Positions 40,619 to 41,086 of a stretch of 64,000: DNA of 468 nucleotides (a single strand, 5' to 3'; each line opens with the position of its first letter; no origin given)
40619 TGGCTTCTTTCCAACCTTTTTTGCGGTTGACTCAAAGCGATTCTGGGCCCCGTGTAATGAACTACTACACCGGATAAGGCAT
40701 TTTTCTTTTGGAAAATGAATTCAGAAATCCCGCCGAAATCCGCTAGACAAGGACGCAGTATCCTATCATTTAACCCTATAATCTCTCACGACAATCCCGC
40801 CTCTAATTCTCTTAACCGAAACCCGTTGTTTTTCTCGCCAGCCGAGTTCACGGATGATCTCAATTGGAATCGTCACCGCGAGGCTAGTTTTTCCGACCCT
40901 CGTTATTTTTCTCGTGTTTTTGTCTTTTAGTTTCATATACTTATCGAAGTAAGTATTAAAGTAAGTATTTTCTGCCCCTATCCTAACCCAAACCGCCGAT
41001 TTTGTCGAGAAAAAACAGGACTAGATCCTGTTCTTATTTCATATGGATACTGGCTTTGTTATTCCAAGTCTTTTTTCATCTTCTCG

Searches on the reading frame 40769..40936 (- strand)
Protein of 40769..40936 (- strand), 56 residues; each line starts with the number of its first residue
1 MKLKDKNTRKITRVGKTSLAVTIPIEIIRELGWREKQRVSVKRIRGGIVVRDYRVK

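Call 66: search_protein_families(library=ncbifam, proteins=[window:40769-40936:-], max_evalue=1)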
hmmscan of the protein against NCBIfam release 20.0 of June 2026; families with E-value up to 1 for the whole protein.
seq(56 aa): 2 families
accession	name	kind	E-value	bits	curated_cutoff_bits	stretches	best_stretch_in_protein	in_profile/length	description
TIGR02609.1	doc_partner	hypoth_equivalog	0.01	16.2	55.9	1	9-50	1-41/74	putative addiction module antidote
TIGR01439.1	lp_hng_hel_AbrB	domain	0.055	13.2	28.3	1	20-53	9-43/44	transcriptional regulator, AbrB family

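Call 67: search_protein_families(library=phrogs, proteins=[window:40769-40936:-], max_evalue=1)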
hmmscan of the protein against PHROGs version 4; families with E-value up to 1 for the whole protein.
seq(56 aa): 7 families
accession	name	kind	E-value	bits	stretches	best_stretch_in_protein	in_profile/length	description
phrog_4324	-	unknown function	0.00032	21.9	1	8-52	3-46/89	-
phrog_661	-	unknown function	0.00088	20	1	17-37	17-37/61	-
phrog_6313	-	unknown function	0.0012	20.1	1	9-32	4-27/64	-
phrog_4681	-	moron, auxiliary metabolic gene and host takeover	0.008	17.1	1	9-54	8-49/87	antitoxin from a toxin-antitoxin system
phrog_36746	-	moron, auxiliary metabolic gene and host takeover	0.079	14.6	1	9-54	8-49/93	antitoxin from a toxin-antitoxin system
phrog_26680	-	unknown function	0.17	12.6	1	10-49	93-133/154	-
phrog_2444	-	unknown function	0.25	12.2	1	21-33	1-13/38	-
